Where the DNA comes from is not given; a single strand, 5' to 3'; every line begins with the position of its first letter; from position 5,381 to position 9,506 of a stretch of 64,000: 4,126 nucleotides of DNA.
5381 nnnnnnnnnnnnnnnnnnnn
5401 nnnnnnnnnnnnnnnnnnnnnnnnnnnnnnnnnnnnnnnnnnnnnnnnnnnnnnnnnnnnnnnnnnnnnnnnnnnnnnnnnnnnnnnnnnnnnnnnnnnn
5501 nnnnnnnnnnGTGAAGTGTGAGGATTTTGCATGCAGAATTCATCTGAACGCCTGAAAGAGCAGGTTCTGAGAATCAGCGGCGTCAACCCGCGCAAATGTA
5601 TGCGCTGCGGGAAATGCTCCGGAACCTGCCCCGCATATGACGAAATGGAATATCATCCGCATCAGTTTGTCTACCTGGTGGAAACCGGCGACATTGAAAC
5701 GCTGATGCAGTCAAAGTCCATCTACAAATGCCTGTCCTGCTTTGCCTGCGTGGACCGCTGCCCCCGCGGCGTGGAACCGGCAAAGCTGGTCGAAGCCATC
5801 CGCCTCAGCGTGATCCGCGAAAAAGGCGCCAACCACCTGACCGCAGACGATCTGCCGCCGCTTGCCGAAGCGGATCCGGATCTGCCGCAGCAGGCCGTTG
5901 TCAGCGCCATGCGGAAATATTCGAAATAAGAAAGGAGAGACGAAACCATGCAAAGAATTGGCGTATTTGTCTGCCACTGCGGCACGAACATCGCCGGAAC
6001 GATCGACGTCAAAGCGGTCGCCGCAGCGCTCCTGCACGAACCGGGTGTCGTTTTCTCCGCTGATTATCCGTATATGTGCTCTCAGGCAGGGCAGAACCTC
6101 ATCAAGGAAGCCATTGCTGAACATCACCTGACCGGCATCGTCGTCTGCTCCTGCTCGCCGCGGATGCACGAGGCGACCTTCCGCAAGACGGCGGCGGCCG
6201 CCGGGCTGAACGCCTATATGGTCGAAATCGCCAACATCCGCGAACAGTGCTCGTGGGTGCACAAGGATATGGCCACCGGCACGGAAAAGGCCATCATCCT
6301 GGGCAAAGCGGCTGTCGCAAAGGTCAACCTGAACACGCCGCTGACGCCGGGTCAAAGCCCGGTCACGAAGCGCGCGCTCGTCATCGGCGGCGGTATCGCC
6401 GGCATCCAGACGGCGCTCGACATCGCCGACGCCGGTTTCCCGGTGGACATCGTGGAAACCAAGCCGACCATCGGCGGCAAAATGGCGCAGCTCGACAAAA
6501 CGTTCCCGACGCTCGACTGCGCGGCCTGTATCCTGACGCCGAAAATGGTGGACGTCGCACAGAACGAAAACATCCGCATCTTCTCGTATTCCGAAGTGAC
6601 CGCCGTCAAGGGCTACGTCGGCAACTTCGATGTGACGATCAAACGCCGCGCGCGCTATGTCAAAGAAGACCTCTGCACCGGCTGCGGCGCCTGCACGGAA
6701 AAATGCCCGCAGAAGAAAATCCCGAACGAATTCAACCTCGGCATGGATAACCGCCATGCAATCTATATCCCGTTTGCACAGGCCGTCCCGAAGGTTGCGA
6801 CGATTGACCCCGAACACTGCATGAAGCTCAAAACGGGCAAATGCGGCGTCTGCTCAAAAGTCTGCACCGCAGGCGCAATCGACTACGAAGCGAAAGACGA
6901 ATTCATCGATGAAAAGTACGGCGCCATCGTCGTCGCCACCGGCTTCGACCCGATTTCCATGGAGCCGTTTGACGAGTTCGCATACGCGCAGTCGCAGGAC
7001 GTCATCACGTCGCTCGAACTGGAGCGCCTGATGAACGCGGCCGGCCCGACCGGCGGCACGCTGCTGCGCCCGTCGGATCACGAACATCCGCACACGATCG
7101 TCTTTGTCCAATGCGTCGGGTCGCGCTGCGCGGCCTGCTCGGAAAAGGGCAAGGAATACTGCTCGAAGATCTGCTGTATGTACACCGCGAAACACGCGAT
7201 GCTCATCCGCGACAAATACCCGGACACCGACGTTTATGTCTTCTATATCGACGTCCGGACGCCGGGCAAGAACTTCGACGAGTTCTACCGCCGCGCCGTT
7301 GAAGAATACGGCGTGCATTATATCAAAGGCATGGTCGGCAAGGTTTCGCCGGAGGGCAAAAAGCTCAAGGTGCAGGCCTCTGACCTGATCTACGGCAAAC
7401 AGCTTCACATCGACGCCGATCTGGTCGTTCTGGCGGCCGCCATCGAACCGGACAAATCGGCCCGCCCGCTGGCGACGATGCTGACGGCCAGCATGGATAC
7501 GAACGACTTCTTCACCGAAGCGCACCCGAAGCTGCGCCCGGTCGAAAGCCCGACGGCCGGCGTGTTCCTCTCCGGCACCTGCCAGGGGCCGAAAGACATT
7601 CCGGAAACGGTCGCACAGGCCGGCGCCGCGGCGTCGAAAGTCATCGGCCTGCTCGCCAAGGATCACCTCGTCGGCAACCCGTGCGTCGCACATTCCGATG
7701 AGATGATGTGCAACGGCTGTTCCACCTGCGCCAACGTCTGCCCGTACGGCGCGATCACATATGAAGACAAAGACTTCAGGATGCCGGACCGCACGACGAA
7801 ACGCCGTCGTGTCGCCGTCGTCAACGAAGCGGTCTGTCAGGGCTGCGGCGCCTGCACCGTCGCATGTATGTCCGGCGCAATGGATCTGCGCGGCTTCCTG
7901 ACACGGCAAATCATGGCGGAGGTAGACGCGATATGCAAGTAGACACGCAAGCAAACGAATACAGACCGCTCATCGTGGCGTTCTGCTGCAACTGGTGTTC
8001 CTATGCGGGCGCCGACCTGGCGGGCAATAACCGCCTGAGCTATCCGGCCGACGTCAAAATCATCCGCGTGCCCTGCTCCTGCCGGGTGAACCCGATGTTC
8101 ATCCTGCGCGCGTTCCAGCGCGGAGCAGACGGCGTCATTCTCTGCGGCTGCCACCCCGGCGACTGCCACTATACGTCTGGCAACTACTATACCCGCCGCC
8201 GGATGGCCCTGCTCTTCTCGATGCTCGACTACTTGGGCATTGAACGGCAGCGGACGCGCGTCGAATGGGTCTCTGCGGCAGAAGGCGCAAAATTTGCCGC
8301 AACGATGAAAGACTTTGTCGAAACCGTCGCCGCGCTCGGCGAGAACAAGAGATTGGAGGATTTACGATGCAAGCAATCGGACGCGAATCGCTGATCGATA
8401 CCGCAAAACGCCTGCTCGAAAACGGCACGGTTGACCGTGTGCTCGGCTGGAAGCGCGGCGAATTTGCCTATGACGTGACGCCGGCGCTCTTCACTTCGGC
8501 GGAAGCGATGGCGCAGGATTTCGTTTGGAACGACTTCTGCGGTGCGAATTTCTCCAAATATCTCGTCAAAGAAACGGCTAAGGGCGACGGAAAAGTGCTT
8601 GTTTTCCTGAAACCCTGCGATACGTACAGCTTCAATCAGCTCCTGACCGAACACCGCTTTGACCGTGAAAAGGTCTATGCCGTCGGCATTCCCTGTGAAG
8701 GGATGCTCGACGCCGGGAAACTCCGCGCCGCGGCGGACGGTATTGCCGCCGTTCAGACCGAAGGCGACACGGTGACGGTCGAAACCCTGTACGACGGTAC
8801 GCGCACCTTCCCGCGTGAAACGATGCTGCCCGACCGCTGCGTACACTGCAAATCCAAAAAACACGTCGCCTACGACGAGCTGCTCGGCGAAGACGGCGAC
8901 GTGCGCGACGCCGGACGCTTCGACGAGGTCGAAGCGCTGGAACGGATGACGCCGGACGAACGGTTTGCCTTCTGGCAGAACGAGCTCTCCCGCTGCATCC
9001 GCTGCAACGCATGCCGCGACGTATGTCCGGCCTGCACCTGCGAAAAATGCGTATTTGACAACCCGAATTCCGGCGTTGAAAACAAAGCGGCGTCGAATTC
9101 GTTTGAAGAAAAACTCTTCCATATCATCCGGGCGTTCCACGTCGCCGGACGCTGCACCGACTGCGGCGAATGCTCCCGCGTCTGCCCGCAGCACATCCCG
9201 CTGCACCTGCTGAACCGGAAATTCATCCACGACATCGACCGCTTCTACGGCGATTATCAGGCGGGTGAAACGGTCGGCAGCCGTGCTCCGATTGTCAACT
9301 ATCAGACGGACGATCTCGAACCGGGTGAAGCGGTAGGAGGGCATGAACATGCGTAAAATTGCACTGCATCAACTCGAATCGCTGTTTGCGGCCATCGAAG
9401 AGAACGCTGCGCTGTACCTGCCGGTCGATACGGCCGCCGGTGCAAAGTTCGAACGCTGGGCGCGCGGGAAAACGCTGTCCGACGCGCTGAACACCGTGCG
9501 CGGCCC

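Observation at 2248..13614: Reductive malate->fumarate->succinate genes fused in one operon with an HdrABC/FlxABCD-type module: candidate soluble electron-bifurcating fumarate reductase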

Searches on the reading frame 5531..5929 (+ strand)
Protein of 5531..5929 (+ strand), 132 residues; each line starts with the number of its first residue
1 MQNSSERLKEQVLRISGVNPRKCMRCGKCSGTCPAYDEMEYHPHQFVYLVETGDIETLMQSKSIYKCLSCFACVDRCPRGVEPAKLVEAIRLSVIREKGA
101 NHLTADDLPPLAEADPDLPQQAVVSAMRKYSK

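Call 4: search_protein_families(library=pfam, proteins=[window:5531-5929:+], max_evalue=0.01)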
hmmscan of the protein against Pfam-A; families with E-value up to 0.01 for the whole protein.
window:5531-5929:+ (132 aa): 14 families
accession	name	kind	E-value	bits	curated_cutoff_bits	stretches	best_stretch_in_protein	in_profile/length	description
PF13534.11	Fer4_17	-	5.4e-12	46.5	22.2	1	22-81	1-60/61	4Fe-4S dicluster domain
PF13183.11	Fer4_8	-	1.8e-11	44.8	27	1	22-81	4-68/68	4Fe-4S dicluster domain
PF13237.11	Fer4_10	-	1.1e-09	38.5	25.5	1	18-78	4-53/53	4Fe-4S dicluster domain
PF13187.11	Fer4_9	-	2.5e-08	34.2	27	1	22-80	1-50/52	4Fe-4S dicluster domain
PF12838.12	Fer4_7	-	5.5e-06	27.2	27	1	22-81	1-52/52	4Fe-4S dicluster domain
PF12797.12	Fer4_2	-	4.4e-05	23.6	24.5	1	18-35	5-22/22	4Fe-4S binding domain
PF14697.11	Fer4_21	-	0.0001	22.8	35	1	18-78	3-52/59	4Fe-4S dicluster domain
PF13484.11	Fer4_16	-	0.00019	22.6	30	0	66-85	1-20/66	4Fe-4S double cluster binding domain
PF00037.32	Fer4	-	0.00025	21.2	21.1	1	18-35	3-20/24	4Fe-4S binding domain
PF12837.12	Fer4_6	-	0.0013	19.1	25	0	18-35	4-21/24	4Fe-4S binding domain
PF25160.1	LdpA_Fe-S-bd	-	0.0014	18.8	27.6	0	14-35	19-40/49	LdpA Fe-S cluster-binding domain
PF12800.12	Fer4_4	-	0.0022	18.6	24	0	22-36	3-17/17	4Fe-4S binding domain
PF12798.12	Fer4_3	-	0.0035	18.5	27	0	67-80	1-14/15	4Fe-4S binding domain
PF14691.11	Fer4_20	-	0.0094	16.2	25.8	0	65-96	22-55/113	Dihydroprymidine dehydrogenase domain II, 4Fe-4S cluster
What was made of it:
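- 5531..5929 (+): HdrC-like protein, 2 x [4Fe-4S]. Call 4: Fer4_17/Fer4_8.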

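Call 6: search_protein_families(library=ncbifam, proteins=[window:5531-5929:+], max_evalue=0.001)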
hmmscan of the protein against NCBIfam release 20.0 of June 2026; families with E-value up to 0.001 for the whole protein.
window:5531-5929:+ (132 aa): 27 families (the best 25 are shown)
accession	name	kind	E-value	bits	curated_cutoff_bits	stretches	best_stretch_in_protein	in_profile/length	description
TIGR03290.1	CoB_CoM_SS_C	equivalog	2.1e-16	60.2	160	1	22-97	3-78/144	CoB--CoM heterodisulfide reductase subunit C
NF041779.1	hetero_SS_HdrC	equivalog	5.2e-15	55.4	350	1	18-97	28-106/198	ferredoxin:CoB-CoM heterodisulfide reductase subunit HdrC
NF038018.1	qmoC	equivalog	1.3e-14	54.5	300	1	11-100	8-97/360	quinone-interacting membrane-bound oxidoreductase complex subunit QmoC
NF041890.1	hdrC_Methbact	equivalog_domain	9.6e-14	51.4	270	1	21-99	29-106/192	ferredoxin:CoB-CoM heterodisulfide reductase subunit HdrC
NF008434.0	PRK11274.1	equivalog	1.1e-09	37.7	333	1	21-94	23-102/409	glycolate oxidase subunit GlcF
NF004616.0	PRK05950.1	subfamily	1.2e-09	37.7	228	1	17-97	143-236/238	succinate dehydrogenase iron-sulfur subunit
NF045670.1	quin_L_LdhH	equivalog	2.7e-09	35.9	800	1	22-102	305-391/706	L-lactate dehydrogenase (quinone) large subunit LdhH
TIGR00273.1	TIGR00273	equivalog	1e-07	31.2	444.8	1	22-100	294-377/432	LutB/LldF family L-lactate oxidation iron-sulfur protein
TIGR00384.1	dhsB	subfamily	1.1e-07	31.5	88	1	21-91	140-222/222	succinate dehydrogenase and fumarate reductase iron-sulfur protein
TIGR01945.1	rnfC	subfamily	1.8e-07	30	245.95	1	19-91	361-425/435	RnfABCDGE type electron transport complex subunit C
NF004898.0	PRK06259.1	equivalog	8e-07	28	385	1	8-97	123-219/488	fumarate reductase (CoM/CoB) subunit TfrB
NF003454.1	PRK05035.1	equivalog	9.8e-06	24.3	345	1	20-81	366-422/556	electron transport complex subunit RsxC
NF009225.0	PRK12575.1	subfamily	1.1e-05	25.1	443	1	22-96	145-232/235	succinate dehydrogenase/fumarate reductase iron-sulfur subunit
NF009226.0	PRK12576.1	equivalog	1.7e-05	24.3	344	1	22-92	155-235/317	succinate dehydrogenase/fumarate reductase iron-sulfur subunit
TIGR00314.1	cdhA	equivalog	2.3e-05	22.4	781.3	1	21-96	399-468/784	CO dehydrogenase/acetyl-CoA synthase complex subunit alpha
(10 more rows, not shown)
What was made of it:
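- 5531..5929 (+): Call 6: TIGR03290 2.1e-16.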

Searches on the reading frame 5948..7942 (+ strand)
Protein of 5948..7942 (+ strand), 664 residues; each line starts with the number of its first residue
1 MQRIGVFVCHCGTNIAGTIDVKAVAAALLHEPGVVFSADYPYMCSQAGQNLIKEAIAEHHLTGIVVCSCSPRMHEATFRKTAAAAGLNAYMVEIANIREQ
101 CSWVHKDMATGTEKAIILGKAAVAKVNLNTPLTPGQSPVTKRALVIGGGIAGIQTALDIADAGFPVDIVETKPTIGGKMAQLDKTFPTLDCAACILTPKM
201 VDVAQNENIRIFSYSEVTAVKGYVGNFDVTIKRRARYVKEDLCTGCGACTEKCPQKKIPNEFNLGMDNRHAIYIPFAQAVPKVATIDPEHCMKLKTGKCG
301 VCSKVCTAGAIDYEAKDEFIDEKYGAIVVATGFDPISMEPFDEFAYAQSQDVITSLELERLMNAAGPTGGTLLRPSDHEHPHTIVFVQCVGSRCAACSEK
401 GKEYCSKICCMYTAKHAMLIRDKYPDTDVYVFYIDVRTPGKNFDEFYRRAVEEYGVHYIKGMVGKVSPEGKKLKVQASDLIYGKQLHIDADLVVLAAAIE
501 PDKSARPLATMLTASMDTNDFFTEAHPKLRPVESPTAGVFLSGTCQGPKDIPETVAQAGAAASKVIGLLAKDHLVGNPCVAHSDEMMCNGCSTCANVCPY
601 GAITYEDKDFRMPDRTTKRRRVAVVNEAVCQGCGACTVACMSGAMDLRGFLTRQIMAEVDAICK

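Call 4: search_protein_families(library=pfam, proteins=[window:5948-7942:+], max_evalue=0.01)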
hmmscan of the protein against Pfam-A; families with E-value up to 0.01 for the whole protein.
window:5948-7942:+ (664 aa): 17 families
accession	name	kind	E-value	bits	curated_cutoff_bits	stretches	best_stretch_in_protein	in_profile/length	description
PF00037.32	Fer4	-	5.4e-14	51.8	21.1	2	584-604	4-24/24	4Fe-4S binding domain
PF12838.12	Fer4_7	-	1e-12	48.7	27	2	588-644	2-52/52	4Fe-4S dicluster domain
PF13187.11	Fer4_9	-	3.7e-09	36.9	27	1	587-645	1-52/52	4Fe-4S dicluster domain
PF07992.20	Pyr_redox_2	-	4e-09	36.8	26.1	1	143-338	3-114/291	Pyridine nucleotide-disulphide oxidoreductase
PF12837.12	Fer4_6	-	5.4e-08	32.8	25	3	581-603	2-24/24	4Fe-4S binding domain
PF13484.11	Fer4_16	-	8.4e-07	30.1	30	1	243-308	2-65/66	4Fe-4S double cluster binding domain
PF13183.11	Fer4_8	-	2.5e-06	28.3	27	2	587-643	4-67/68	4Fe-4S dicluster domain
PF12797.12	Fer4_2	-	4.2e-06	26.8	24.5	1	236-254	3-21/22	4Fe-4S binding domain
PF13450.12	NAD_binding_8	-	1e-05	26.2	21.9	1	145-196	1-52/68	NAD(P)-binding Rossmann-like domain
PF01266.30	DAO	-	1.3e-05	25.3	27.9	1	143-177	2-37/353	FAD dependent oxidoreductase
PF25160.1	LdpA_Fe-S-bd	-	2.6e-05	24.3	27.6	1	237-259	22-44/49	LdpA Fe-S cluster-binding domain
PF14697.11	Fer4_21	-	2.9e-05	24.5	35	1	234-255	32-53/59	4Fe-4S dicluster domain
PF13237.11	Fer4_10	-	7.7e-05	23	25.5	1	584-640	5-52/53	4Fe-4S dicluster domain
PF12831.13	FAD_oxidored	-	0.00013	21.9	27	1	144-180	3-39/416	FAD dependent oxidoreductase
PF00890.30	FAD_binding_2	-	0.00099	18.8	20.4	1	143-179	2-38/414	FAD binding domain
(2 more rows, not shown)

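Call 6: search_protein_families(library=ncbifam, proteins=[window:5948-7942:+], max_evalue=0.001)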
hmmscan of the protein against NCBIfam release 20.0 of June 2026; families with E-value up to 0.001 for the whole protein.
window:5948-7942:+ (664 aa): 53 families (the best 25 are shown)
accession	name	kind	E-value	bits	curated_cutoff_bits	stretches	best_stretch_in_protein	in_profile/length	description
NF040770.1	hetero_SS_HdrA2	exception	2e-235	783.5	1100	1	3-663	1-641/777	CoB-CoM heterodisulfide reductase HdrA2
NF041778.1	hetero_SS_HdrA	equivalog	3.5e-187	623.7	1400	1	3-663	7-651/771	ferredoxin:CoB-CoM heterodisulfide reductase subunit HdrA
NF041891.1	hdrA_Methbact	equivalog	6.2e-175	583.5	1300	1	3-663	2-636/762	ferredoxin:CoB-CoM heterodisulfide reductase subunit HdrA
NF042909.1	FMH_DH_FwdF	exception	1.6e-13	50.5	375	2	233-322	7-83/336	tungsten-dependent formylmethanofuran dehydrogenase subunit FwdF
TIGR04105.1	FeFe_hydrog_B1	subfamily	7.3e-09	34.8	450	1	581-653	137-213/462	monomeric [FeFe] hydrogenase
NF009410.0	PRK12771.1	subfamily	3.3e-08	32.6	516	1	130-179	128-177/566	NAD(P)-binding protein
NF045637.1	carotdesatCrtDProt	equivalog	3.5e-08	32.4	580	1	144-200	2-58/485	1-hydroxycarotenoid 3,4-desaturase CrtD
NF038196.1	ferrodoxin_EFR1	subfamily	1.8e-07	31.4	75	0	230-258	174-201/242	EFR1 family ferrodoxin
NF010590.0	PRK13984.1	equivalog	5.3e-07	28.1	946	0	584-647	48-110/611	putative oxidoreductase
NF043039.1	HgcAB_like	equivalog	6.5e-07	29.2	285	1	583-645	297-349/350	HgcAB-like fusion protein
NF040864.1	HgcB_ferredoxin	equivalog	6.6e-07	29.1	99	1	584-647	12-63/93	mercury methylation ferredoxin HgcB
NF005560.0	PRK07233.1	equivalog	7.8e-07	28.3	252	1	143-183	3-43/435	hypothetical protein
NF045874.1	Vhu_polyferre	exception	8.8e-07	28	600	1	585-647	264-311/381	F420-non-reducing hydrogenase associated-polyferredoxin VhuB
TIGR03467.1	HpnE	equivalog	1.5e-06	27.8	283.05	1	144-180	2-38/430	hydroxysqualene dehydroxylase HpnE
NF005504.0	PRK07118.1-3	equivalog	2e-06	27.4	437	1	237-323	167-248/293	Fe-S cluster domain-containing protein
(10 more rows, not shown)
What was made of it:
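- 5948..7942 (+): HdrA; FAD and Fe-S flavoprotein, the presumed bifurcation site. Call 6: HdrA2 model 783 bits.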

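Call 50: search_solved_structures(query=window:5948-7942:+, max_evalue=0.00001, show_alignments=1)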
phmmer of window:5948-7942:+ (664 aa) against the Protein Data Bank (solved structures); distinct sequences matched with E-value up to 0.00001: 9.
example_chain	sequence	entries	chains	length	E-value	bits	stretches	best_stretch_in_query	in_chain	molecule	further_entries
5odc_A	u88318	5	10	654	1.9e-203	680.4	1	3-661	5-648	Heterodisulfide reductase, subunit A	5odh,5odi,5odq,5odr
8rvu_a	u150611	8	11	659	5.9e-197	659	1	3-662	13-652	H(2):CoB-CoM heterodisulfide,ferredoxin reductase subunit A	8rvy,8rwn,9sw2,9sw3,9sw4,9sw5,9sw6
8rvv_A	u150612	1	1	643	6.8e-197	658.8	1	3-662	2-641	H(2):CoB-CoM heterodisulfide,ferredoxin reductase subunit A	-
9sfi_A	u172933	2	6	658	1.1e-184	618.5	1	3-662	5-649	CoB--CoM heterodisulfide reductase iron-sulfur subunit A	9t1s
7bkb_A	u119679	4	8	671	7.8e-180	602.4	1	3-662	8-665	CoB--CoM heterodisulfide reductase iron-sulfur subunit A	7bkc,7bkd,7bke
6tjr_A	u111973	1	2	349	3.7e-37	131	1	326-568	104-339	Fumarate reductase/succinate dehydrogenase flavoprotein domain protein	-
9sw6_G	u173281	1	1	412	6.1e-09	37.8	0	586-644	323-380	Polyferredoxin protein MvhB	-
7bkb_K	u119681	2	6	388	4.7e-07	31.5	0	585-642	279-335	Formylmethanofuran dehydrogenase, subunit F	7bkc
9sfi_T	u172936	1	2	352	6.7e-07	31.1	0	584-648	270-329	4Fe-4S ferredoxin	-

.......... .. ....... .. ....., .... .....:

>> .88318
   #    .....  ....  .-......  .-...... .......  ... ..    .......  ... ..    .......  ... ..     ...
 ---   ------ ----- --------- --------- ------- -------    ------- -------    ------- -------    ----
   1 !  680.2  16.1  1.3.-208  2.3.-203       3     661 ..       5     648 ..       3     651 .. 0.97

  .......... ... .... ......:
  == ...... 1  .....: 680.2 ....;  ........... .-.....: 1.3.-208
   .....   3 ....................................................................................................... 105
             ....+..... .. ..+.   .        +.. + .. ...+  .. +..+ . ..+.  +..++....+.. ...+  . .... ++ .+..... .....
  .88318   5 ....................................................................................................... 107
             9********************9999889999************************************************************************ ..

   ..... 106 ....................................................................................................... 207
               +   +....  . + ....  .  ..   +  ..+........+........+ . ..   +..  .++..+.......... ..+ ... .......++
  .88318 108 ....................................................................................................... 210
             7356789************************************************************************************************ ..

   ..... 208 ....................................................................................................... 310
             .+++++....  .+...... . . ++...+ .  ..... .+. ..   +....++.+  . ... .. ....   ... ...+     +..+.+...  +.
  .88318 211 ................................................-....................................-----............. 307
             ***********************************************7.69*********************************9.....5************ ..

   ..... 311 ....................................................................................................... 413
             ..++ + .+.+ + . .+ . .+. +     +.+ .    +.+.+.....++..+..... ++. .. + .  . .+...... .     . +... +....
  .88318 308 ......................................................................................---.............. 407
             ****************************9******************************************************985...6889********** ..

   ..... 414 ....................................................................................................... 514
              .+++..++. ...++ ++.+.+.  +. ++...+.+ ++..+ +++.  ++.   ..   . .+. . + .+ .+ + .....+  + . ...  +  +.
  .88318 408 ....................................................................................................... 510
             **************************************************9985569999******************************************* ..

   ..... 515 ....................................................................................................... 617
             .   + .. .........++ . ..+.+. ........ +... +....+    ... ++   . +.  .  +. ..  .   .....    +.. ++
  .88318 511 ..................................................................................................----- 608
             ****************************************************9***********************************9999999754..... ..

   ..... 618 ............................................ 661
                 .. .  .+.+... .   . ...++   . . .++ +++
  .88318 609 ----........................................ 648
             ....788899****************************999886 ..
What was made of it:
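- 5948..7942 (+): Call 50: E 1.9e-203, residues 3-661 aligned to 5-648 of 5ODC_A, cluster cysteines conserved.
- On FlxABCD-HdrABC-type NADH dehydrogenase/heterodisulfide reductase: Call 50: E 1.9e-203, residues 3-661 aligned to 5-648 of 5ODC_A, cysteine motifs conserved.
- Closest known: MvhADG-HdrABC of methanogens. Same: HdrA is alignable over its full length at E 1.9e-203 (call 50).
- HdrA is a full-length homologue of the solved bifurcating HdrA, with the cluster cysteines conserved (call 50). They include a full HdrA with every cluster of the bifurcating enzyme (call 50).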

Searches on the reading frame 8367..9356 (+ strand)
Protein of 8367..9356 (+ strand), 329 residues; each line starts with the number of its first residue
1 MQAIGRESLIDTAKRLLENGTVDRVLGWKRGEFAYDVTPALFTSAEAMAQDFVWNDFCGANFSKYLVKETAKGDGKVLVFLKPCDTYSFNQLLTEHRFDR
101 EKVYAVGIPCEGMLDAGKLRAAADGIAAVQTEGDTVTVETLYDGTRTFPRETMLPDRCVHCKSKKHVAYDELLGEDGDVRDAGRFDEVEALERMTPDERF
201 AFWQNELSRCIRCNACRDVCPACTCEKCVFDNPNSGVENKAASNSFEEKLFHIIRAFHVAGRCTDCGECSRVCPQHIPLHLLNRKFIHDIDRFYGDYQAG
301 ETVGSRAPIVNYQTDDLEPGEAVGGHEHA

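Call 4: search_protein_families(library=pfam, proteins=[window:8367-9356:+], max_evalue=0.01)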
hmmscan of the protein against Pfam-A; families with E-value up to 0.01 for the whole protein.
window:8367-9356:+ (329 aa): 13 families
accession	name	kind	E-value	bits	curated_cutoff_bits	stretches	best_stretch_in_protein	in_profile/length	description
PF13183.11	Fer4_8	-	1e-08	36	27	1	206-277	1-68/68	4Fe-4S dicluster domain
PF13187.11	Fer4_9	-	1.7e-07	31.6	27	1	209-276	1-50/52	4Fe-4S dicluster domain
PF12797.12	Fer4_2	-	4.4e-07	29.9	24.5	2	206-222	6-22/22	4Fe-4S binding domain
PF00037.32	Fer4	-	1.7e-06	28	21.1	2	261-276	6-21/24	4Fe-4S binding domain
PF13534.11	Fer4_17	-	7.9e-06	26.8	22.2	1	209-277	1-60/61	4Fe-4S dicluster domain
PF12838.12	Fer4_7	-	9.5e-06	26.4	27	1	209-276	1-51/52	4Fe-4S dicluster domain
PF13237.11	Fer4_10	-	1.1e-05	25.8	25.5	2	260-280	6-22/53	4Fe-4S dicluster domain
PF13746.11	Fer4_18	-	0.0011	19.6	27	0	255-278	53-76/114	4Fe-4S dicluster domain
PF13484.11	Fer4_16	-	0.0013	19.9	30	1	209-275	1-65/66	4Fe-4S double cluster binding domain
PF12837.12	Fer4_6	-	0.0013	19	25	1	260-274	6-20/24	4Fe-4S binding domain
PF12800.12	Fer4_4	-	0.0015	19.1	24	0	261-274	2-15/17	4Fe-4S binding domain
PF04422.18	FrhB_FdhB_N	-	0.0079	16.8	22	0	13-50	25-62/78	Coenzyme F420 hydrogenase/dehydrogenase, beta subunit N-term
PF04432.18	FrhB_FdhB_C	-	0.0079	16.5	23.3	0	76-123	3-51/150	Coenzyme F420 hydrogenase/dehydrogenase, beta subunit C terminus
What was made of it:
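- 8367..9356 (+): FlxC-like Fe-S protein (two 4Fe-4S motifs; faint FrhB-like N-terminal part). Call 4: Fer4_8/Fer4_9; FrhB_FdhB_N/C at E 0.008.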

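Call 6: search_protein_families(library=ncbifam, proteins=[window:8367-9356:+], max_evalue=0.001)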
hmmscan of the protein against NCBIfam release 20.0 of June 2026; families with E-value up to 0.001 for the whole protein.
window:8367-9356:+ (329 aa): 14 families
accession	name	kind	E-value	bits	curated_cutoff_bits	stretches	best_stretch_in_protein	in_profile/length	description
NF009226.0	PRK12576.1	equivalog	1.8e-06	27.6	344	1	187-278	135-225/317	succinate dehydrogenase/fumarate reductase iron-sulfur subunit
NF006391.0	PRK08640.1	equivalog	5.6e-06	25.4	244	1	192-279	139-228/254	succinate dehydrogenase iron-sulfur subunit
NF040763.1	FeFe_hydrog_A6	exception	5.9e-06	24.9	765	1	155-275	94-202/571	NADH-dependent [FeFe] hydrogenase, group A6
TIGR02176.1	pyruv_ox_red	equivalog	2.7e-05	22.2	911.35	1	191-276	668-754/1167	pyruvate:ferredoxin (flavodoxin) oxidoreductase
NF004898.0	PRK06259.1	equivalog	4.1e-05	22.4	385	1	205-278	131-203/488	fumarate reductase (CoM/CoB) subunit TfrB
TIGR02512.1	FeFe_hydrog_A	subfamily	0.00012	21.1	405.95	1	206-276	5-65/375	[FeFe] hydrogenase, group A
TIGR01945.1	rnfC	subfamily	0.0003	19.4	245.95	1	205-279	360-420/435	RnfABCDGE type electron transport complex subunit C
NF040864.1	HgcB_ferredoxin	equivalog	0.00034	20.4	99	0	261-277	14-30/93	mercury methylation ferredoxin HgcB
NF003454.1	PRK05035.1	equivalog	0.00035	19.2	345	1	204-280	363-425/556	electron transport complex subunit RsxC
NF045670.1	quin_L_LdhH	equivalog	0.0004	18.8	800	1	205-285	301-378/706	L-lactate dehydrogenase (quinone) large subunit LdhH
TIGR02745.1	ccoG_rdxA_fixG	equivalog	0.00046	19.3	316.7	0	259-277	229-247/435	cytochrome c oxidase accessory protein CcoG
TIGR00273.1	TIGR00273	equivalog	0.00072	18.5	444.8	0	207-287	292-369/432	LutB/LldF family L-lactate oxidation iron-sulfur protein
NF041837.1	rnfC_Methano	equivalog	0.00073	18.5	650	0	208-297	358-433/438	Rnf electron transport complex subunit RnfC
TIGR02910.1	sulfite_red_A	equivalog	0.00088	18.6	323.15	0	200-227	212-239/334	anaerobic sulfite reductase subunit AsrA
